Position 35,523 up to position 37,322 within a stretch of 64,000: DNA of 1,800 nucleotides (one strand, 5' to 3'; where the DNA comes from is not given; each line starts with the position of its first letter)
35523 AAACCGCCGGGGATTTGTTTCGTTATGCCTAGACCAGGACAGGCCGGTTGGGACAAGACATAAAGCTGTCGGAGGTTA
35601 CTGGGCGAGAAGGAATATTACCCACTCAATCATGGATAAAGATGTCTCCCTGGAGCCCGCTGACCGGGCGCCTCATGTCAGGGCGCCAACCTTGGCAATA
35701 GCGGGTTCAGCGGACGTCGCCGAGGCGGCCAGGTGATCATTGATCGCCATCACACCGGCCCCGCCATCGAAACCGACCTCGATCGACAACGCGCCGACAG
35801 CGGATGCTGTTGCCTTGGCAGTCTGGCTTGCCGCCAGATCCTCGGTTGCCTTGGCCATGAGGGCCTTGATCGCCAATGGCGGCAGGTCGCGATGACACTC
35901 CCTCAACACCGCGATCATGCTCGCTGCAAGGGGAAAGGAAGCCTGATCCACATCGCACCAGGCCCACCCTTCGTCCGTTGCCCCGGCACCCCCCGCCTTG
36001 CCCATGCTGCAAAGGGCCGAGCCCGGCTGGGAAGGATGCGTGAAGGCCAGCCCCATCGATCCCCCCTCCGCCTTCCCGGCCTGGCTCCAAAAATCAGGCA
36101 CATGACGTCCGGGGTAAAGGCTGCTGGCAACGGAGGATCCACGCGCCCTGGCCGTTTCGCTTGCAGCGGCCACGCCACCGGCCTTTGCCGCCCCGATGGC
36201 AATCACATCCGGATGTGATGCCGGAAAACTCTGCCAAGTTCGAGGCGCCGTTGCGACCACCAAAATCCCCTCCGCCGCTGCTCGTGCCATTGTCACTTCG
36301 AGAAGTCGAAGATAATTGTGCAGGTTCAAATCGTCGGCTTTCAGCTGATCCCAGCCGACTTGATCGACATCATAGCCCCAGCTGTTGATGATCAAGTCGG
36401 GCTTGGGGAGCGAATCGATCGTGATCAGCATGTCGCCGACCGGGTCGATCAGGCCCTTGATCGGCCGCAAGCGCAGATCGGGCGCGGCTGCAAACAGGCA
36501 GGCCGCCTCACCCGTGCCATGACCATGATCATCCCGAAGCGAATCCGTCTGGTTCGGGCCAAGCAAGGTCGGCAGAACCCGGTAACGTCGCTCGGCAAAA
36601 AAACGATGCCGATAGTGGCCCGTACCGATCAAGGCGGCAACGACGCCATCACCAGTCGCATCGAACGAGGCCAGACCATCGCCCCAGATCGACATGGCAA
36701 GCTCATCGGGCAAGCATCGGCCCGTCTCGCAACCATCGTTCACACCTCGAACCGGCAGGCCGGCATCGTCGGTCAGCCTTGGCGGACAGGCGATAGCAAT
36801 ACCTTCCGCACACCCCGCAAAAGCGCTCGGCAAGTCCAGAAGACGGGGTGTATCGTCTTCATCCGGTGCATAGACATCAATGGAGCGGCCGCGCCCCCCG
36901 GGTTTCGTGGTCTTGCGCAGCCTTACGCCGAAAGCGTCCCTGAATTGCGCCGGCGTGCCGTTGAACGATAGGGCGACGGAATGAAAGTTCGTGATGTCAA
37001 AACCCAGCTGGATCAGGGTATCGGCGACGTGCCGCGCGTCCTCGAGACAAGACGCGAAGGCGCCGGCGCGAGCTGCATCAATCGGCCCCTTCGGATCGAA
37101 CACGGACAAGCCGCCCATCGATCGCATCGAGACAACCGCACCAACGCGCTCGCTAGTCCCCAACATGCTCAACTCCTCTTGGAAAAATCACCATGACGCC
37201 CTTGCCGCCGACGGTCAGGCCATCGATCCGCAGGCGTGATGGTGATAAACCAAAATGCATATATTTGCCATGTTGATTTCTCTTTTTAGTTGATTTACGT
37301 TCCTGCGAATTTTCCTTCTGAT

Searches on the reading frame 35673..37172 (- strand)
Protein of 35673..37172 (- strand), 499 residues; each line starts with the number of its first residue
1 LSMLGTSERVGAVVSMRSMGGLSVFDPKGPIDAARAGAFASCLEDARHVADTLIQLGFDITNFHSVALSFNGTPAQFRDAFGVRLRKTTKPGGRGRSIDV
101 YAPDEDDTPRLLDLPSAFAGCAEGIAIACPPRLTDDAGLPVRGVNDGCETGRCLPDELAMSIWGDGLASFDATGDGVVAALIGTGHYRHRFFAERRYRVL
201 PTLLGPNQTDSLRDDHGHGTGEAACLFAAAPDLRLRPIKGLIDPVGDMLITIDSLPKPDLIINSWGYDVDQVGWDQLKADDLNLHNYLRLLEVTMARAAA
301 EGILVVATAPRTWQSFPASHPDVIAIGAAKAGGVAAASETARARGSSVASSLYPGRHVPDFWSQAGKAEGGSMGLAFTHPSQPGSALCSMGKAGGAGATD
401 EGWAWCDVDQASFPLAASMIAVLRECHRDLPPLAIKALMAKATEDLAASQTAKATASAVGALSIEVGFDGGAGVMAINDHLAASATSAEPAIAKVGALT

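Call 3: search_protein_families(library=ncbifam, proteins=[window:35673-37172:-], max_evalue=1)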
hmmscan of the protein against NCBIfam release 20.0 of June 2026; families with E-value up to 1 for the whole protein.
window:35673-37172:- (499 aa): 1 family
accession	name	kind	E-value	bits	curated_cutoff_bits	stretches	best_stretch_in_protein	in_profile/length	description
NF049966.1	QH_SP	equivalog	0.00012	21.5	165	1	289-331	102-145/219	subtilisin-like serine protease QhpE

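Call 4: search_protein_families(library=pfam, proteins=[window:35673-37172:-], max_evalue=1)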
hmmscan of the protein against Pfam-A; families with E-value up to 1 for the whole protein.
window:35673-37172:- (499 aa): 1 family
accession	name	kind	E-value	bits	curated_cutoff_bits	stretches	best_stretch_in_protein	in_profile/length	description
PF00082.27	Peptidase_S8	-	0.00025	20.9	21.8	1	204-446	42-276/288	Subtilase family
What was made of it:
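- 35673..37172 (-): Divergent subtilase-like 499-aa protein downstream of the two terminators. It has no signal peptide and the catalytic Asp is replaced by Gly. It is syntenic only in Geminicoccales/Geminicoccaceae genomes; its involvement is uncertain. calls 3, 4 (Peptidase_S8 E 2.5e-4, below cut-off; QhpE-like E 1.2e-4), 31, 59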

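Call 95: find_encoding_contigs(protein=window:35673-37172:-, flank=3000, max_places=3)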
Protein window:35673-37172:- (499 aa): no gene with exactly this product is on record in the collection.
